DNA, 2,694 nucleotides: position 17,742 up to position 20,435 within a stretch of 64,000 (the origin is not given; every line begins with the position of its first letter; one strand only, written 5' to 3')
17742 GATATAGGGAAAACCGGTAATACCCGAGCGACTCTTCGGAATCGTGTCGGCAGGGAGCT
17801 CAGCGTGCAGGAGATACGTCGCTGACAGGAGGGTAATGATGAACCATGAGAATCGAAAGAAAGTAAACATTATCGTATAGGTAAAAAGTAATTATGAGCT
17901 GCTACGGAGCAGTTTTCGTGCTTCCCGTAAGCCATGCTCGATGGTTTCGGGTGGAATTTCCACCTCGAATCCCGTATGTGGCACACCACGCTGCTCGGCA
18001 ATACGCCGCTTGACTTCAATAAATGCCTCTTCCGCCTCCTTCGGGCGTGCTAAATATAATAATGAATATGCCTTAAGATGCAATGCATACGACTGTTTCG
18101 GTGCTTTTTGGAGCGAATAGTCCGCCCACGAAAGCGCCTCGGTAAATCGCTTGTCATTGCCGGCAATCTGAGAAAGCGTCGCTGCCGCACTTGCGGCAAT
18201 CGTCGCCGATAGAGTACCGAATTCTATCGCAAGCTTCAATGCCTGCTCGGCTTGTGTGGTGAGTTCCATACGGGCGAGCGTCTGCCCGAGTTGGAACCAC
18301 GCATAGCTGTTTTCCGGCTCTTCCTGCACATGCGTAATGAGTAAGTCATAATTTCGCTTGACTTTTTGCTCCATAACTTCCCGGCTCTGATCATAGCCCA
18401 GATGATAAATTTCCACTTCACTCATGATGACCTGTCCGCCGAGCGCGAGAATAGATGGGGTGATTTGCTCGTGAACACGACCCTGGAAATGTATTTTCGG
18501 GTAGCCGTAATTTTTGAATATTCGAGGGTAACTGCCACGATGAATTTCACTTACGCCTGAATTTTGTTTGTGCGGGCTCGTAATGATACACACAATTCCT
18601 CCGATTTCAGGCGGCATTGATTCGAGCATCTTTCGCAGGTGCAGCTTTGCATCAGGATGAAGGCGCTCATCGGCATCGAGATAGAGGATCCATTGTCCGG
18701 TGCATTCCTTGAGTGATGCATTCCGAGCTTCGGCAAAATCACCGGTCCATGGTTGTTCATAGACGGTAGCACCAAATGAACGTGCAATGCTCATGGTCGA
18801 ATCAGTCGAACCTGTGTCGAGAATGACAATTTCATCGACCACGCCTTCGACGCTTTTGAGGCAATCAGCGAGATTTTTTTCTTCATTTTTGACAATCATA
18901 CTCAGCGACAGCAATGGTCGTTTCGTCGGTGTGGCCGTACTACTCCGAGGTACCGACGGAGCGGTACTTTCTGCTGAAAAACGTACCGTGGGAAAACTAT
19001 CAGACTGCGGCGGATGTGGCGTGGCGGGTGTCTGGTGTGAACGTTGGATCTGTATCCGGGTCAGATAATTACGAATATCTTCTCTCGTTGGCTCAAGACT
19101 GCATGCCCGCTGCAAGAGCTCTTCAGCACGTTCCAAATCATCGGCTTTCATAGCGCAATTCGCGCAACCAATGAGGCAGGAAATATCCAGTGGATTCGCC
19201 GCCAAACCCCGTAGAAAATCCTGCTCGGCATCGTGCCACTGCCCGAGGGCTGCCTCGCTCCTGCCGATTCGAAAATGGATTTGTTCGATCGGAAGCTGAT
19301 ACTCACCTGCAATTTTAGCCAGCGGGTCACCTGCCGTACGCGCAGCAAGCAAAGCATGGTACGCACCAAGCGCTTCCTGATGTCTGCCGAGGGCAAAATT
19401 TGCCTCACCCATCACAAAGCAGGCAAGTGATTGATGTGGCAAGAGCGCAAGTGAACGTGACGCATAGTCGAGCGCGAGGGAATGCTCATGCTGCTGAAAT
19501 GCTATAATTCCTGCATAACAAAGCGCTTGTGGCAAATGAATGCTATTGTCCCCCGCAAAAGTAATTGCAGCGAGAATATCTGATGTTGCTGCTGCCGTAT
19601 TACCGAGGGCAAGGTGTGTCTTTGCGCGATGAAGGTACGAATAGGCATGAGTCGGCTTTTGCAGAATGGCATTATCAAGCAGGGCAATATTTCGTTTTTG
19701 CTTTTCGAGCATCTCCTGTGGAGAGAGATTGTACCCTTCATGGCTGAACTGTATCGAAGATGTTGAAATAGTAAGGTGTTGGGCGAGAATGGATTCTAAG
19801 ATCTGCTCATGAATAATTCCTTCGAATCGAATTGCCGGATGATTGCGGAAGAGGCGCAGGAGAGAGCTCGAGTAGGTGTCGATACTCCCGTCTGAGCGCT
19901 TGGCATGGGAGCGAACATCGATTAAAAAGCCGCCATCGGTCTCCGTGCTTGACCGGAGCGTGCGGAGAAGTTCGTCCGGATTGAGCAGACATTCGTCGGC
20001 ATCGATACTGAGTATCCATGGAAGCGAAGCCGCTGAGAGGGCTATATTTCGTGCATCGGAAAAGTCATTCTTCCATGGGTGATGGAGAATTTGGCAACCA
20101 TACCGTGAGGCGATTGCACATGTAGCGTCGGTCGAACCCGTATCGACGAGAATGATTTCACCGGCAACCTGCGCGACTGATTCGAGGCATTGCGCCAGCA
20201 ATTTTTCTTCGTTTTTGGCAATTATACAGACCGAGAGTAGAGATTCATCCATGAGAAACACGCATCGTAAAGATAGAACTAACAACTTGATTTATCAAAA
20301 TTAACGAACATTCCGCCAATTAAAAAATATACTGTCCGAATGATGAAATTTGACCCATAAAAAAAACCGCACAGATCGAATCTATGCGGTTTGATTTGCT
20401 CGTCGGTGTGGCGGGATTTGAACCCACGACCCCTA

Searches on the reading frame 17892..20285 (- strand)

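Call 52: search_protein_families(library=pfam, proteins=[window:17892-20285:-], max_evalue=0.001)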
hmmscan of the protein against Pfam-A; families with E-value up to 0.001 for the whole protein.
window:17892-20285:- (797 aa): 14 families
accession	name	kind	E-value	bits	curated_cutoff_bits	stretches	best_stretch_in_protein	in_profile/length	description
PF00535.33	Glycos_transf_2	-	1.4e-42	145.9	23.3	2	18-134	1-124/168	Glycosyl transferase family 2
PF07719.23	TPR_2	-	7.2e-15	54.2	27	0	371-400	4-33/34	Tetratricopeptide repeat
PF13704.12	Glyco_tranf_2_4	-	2e-13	51.1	27.5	2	24-112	1-96/98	Glycosyl transferase family 2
PF00515.34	TPR_1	-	3.4e-13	49.3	27.8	0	372-400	5-33/34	Tetratricopeptide repeat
PF13432.12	TPR_16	-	2.5e-10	41.1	32.7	1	339-396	2-59/65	Tetratricopeptide repeat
PF14559.12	TPR_19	-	4e-10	40.3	25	1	346-399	3-56/68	Tetratricopeptide repeat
PF23914.1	TPR_CcmH_CycH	-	1.2e-09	38.7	42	1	649-765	39-154/158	Cytochrome c-type biogenesis protein H TPR domain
PF13431.12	TPR_17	-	7e-08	32.6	24.4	0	655-681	8-34/34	Tetratricopeptide repeat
PF13181.12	TPR_8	-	2e-07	31.1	25.7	0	662-688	3-29/34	Tetratricopeptide repeat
PF13428.12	TPR_14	-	3.7e-07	30.6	23.5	0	374-409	7-42/44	Tetratricopeptide repeat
PF13371.12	TPR_9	-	4.5e-06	27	35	0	260-314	3-57/73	Tetratricopeptide repeat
PF12895.13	ANAPC3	-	1e-05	26.2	27.2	0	699-757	24-81/82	Anaphase-promoting complex, cyclosome, subunit 3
PF10111.15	Glyco_tranf_2_2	-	1.4e-05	25.2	27.3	0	485-546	31-98/276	Glycosyltransferase like family 2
PF13424.12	TPR_12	-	0.00017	22.1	30.1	0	216-282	5-75/77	Tetratricopeptide repeat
